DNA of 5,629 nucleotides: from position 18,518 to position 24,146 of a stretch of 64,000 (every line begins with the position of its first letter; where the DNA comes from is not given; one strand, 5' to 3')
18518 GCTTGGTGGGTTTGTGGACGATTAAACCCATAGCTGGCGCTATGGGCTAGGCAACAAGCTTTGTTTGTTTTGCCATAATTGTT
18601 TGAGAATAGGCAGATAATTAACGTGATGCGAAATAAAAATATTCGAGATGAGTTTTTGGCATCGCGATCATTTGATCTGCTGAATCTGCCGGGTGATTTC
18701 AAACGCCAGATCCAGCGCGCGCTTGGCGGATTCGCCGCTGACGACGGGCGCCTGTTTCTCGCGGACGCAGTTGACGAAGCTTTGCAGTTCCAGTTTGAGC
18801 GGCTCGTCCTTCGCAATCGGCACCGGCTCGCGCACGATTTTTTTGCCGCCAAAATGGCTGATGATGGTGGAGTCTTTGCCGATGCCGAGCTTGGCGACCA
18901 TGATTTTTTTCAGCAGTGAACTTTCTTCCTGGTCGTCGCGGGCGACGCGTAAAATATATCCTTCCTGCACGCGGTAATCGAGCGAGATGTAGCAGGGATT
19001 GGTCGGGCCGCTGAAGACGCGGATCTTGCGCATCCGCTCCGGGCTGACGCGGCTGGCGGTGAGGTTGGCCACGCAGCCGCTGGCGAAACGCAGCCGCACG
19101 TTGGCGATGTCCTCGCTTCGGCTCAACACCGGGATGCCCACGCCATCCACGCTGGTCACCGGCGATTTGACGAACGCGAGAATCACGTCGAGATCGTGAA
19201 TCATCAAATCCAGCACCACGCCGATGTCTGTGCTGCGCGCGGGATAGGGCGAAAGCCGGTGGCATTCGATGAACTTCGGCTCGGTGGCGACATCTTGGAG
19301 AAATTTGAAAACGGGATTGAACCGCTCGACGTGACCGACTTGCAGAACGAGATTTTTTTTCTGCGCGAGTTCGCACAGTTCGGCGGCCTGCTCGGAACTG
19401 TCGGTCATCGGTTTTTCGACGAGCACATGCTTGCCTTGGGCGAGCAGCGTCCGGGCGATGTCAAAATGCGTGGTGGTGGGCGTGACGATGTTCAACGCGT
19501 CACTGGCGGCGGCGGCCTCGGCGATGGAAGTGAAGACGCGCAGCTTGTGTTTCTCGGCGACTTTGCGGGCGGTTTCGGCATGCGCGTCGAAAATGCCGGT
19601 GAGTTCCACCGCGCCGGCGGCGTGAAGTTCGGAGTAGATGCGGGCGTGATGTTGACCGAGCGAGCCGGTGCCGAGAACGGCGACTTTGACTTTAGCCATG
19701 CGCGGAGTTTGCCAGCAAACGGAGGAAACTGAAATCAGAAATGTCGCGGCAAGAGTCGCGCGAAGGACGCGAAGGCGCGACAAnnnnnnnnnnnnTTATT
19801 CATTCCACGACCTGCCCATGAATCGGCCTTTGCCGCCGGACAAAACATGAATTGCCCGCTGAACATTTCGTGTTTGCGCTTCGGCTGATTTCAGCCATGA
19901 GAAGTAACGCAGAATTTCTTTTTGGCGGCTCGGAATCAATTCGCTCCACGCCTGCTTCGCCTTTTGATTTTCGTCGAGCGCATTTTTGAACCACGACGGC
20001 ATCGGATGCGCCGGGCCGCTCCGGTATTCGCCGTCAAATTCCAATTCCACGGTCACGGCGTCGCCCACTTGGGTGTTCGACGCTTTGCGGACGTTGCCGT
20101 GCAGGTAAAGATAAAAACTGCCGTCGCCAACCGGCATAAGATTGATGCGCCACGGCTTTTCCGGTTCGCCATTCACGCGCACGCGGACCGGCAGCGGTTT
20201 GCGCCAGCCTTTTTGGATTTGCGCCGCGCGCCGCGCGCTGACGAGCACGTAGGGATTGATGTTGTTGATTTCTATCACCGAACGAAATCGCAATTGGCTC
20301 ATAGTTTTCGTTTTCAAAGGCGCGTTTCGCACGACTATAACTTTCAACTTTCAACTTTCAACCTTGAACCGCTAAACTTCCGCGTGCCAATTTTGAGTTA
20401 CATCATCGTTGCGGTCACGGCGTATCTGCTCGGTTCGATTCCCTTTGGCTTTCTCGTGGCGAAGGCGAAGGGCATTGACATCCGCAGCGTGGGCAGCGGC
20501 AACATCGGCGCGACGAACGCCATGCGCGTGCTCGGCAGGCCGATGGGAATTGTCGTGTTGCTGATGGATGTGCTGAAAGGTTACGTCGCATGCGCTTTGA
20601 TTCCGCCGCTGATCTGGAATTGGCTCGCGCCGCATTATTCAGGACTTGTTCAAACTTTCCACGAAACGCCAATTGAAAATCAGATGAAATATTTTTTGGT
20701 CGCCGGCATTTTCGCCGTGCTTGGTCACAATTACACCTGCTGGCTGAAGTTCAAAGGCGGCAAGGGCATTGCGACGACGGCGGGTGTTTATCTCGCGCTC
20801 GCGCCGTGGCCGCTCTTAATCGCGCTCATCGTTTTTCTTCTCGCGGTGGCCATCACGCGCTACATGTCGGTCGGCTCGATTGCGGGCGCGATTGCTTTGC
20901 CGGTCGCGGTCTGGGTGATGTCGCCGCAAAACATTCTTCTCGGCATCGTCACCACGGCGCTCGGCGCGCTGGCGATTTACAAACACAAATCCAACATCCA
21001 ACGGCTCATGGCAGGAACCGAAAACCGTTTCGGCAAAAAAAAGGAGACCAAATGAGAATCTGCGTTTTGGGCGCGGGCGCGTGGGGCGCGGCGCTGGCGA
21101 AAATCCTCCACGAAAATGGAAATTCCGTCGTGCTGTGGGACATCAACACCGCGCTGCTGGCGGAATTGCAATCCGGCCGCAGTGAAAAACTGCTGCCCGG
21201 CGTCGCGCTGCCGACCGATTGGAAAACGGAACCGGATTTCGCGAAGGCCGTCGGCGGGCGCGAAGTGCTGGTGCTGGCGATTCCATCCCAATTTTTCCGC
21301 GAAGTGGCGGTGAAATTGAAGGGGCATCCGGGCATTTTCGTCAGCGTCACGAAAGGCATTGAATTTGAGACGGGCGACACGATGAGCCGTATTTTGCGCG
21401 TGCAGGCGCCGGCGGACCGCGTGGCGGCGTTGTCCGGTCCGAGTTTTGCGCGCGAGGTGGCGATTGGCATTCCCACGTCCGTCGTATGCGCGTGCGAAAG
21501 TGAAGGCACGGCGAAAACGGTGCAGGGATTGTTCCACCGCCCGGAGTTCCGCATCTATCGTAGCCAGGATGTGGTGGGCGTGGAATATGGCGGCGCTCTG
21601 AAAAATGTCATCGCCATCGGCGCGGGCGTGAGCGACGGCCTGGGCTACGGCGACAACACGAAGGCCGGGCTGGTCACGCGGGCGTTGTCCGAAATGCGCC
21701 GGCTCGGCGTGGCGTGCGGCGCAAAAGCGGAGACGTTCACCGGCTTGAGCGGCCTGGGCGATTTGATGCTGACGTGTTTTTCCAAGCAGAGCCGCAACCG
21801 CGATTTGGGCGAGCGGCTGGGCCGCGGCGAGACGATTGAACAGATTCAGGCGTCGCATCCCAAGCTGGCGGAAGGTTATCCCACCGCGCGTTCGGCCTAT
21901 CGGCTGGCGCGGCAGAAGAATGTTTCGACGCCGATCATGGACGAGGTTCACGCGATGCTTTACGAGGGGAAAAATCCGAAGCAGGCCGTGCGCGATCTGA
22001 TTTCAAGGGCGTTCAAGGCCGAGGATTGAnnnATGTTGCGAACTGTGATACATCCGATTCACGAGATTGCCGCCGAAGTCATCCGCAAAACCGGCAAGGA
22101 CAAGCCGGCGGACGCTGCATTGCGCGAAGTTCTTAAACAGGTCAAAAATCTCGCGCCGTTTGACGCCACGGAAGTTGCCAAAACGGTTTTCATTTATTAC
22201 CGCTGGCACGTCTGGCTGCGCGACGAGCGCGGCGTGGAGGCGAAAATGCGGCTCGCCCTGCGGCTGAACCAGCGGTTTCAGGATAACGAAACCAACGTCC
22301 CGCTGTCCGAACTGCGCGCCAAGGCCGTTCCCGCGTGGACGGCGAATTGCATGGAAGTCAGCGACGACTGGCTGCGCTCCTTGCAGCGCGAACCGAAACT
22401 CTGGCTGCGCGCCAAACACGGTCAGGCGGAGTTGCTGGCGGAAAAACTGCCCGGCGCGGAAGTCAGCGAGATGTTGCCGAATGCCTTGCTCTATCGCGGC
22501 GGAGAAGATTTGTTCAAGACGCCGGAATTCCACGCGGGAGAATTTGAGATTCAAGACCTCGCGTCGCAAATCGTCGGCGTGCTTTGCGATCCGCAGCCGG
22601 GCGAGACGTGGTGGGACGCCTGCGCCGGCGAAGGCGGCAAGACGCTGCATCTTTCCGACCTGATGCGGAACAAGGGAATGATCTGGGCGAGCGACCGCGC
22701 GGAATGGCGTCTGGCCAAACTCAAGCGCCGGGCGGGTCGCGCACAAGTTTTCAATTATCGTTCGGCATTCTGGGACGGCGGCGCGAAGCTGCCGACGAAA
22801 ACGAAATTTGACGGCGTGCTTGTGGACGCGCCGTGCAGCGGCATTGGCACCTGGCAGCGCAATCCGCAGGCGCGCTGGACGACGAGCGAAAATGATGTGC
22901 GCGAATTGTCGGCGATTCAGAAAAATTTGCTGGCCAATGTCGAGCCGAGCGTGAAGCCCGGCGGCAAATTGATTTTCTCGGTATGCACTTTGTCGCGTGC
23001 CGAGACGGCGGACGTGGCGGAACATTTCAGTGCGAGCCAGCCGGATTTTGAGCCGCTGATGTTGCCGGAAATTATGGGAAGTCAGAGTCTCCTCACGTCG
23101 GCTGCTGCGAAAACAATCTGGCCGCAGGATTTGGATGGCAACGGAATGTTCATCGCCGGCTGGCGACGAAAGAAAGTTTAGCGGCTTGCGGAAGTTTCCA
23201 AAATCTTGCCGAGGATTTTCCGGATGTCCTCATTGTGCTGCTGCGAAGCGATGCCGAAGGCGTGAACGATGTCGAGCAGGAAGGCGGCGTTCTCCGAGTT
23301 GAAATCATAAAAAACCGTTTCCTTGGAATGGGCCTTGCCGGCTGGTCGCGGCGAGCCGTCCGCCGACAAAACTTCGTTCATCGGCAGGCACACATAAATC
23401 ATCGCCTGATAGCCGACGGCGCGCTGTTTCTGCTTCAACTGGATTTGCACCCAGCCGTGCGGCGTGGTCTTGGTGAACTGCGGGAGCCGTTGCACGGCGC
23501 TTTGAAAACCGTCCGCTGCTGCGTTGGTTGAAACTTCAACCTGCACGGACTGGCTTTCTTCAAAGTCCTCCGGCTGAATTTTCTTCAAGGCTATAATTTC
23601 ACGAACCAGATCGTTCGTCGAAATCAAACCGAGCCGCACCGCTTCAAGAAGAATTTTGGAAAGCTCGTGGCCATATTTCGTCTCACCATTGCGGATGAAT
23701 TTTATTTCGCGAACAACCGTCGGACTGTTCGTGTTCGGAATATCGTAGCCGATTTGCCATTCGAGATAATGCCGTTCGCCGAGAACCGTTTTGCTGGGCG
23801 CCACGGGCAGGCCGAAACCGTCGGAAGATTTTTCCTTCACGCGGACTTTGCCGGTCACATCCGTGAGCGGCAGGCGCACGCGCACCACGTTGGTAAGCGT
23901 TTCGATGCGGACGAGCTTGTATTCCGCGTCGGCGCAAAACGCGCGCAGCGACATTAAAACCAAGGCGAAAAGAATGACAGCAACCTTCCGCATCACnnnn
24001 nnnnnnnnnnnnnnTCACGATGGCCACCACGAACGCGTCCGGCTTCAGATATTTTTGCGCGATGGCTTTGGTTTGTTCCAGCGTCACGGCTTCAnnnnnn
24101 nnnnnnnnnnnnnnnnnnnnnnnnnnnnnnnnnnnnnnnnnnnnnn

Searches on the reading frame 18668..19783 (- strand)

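Call 26: search_protein_families(library=pfam, proteins=[window:18668-19783:-], max_evalue=0.001)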
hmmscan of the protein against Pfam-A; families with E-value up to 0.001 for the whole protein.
window:18668-19783:- (371 aa): 4 families
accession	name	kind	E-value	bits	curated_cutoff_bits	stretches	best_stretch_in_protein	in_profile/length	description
PF01408.29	GFO_IDH_MocA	-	1.1e-28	100.8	24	1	32-151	1-120/120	Oxidoreductase family, NAD-binding Rossmann fold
PF22725.1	GFO_IDH_MocA_C3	-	2.4e-10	40.9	27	1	185-256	41-116/124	GFO/IDH/MocA C-terminal domain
PF07991.19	KARI_N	-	0.00057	19.9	20.6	1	30-111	3-78/165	Acetohydroxy acid isomeroreductase, NADPH-binding domain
PF02894.22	GFO_IDH_MocA_C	-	0.00065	20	22.9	0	184-248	37-106/218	Oxidoreductase family, C-terminal alpha/beta domain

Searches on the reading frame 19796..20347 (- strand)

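Call 26: search_protein_families(library=pfam, proteins=[window:19796-20347:-], max_evalue=0.001)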
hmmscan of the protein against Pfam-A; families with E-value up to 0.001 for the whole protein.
window:19796-20347:- (183 aa): 2 families
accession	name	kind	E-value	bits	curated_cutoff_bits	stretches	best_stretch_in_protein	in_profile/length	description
PF08922.17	DUF1905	-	2.3e-11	44.1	24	1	32-102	15-81/81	Domain of unknown function (DUF1905)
PF13376.11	OmdA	-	3.3e-10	40.2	25.6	1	116-169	4-57/60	Bacteriocin-protection, YdeI or OmpD-Associated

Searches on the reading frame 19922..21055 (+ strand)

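Call 26: search_protein_families(library=pfam, proteins=[window:19922-21055:+], max_evalue=0.001)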
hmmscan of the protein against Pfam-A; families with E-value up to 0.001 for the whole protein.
window:19922-21055:+ (377 aa): 1 family
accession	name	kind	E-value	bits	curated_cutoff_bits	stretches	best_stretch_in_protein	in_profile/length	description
PF02660.20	G3P_acyltransf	-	1.1e-55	188.6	24.1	1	167-362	2-164/164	Glycerol-3-phosphate acyltransferase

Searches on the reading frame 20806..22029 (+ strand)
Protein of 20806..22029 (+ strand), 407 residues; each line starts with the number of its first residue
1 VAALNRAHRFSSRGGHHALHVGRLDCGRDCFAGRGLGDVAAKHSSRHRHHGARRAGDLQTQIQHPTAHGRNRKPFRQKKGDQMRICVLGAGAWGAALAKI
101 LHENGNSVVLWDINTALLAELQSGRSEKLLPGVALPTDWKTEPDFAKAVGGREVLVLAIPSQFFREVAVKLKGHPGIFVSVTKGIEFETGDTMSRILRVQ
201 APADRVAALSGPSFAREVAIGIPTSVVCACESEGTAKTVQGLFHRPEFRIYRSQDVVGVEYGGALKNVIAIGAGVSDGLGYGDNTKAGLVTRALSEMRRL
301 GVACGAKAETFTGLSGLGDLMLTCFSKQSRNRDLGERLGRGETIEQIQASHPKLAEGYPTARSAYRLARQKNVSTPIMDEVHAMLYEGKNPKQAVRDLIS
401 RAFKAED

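Call 26: search_protein_families(library=pfam, proteins=[window:20806-22029:+], max_evalue=0.001)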
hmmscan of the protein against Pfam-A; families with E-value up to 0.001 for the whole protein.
window:20806-22029:+ (407 aa): 5 families
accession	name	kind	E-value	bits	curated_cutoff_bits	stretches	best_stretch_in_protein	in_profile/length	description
PF07479.19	NAD_Gly3P_dh_C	-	9.7e-57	191.6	25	1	255-395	1-141/142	NAD-dependent glycerol-3-phosphate dehydrogenase C-terminus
PF01210.29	NAD_Gly3P_dh_N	-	2.5e-40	138.5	23.1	1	85-234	2-156/158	NAD-dependent glycerol-3-phosphate dehydrogenase N-terminus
PF20618.3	GPD_NAD_C_bact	-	2.3e-21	76.5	27.6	1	315-381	1-66/66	Bacterial GPD, NAD-dependent C-terminal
PF03807.23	F420_oxidored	-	2.2e-05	25.4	21.6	1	84-182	1-92/94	NADP oxidoreductase coenzyme F420-dependent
PF03721.20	UDPG_MGDP_dh_N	-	0.00021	21.4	27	1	83-127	1-45/187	UDP-glucose/GDP-mannose dehydrogenase family, NAD binding domain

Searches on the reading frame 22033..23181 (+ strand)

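Call 26: search_protein_families(library=pfam, proteins=[window:22033-23181:+], max_evalue=0.001)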
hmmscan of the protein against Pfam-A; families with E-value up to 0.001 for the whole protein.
window:22033-23181:+ (382 aa): 1 family
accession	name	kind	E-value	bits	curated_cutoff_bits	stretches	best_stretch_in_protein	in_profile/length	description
PF01189.24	Methyltr_RsmB-F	-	3.1e-41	141.7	27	1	185-375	4-196/199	16S rRNA methyltransferase RsmB/F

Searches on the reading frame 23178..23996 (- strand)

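Call 26: search_protein_families(library=pfam, proteins=[window:23178-23996:-], max_evalue=0.001)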
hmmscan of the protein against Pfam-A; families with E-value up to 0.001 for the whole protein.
window:23178-23996:- (272 aa): 1 family
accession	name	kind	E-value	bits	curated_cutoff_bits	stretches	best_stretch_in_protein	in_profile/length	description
PF09522.15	RE_R_Pab1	-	3e-15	56.8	25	1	183-265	39-119/119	R.Pab1 restriction endonuclease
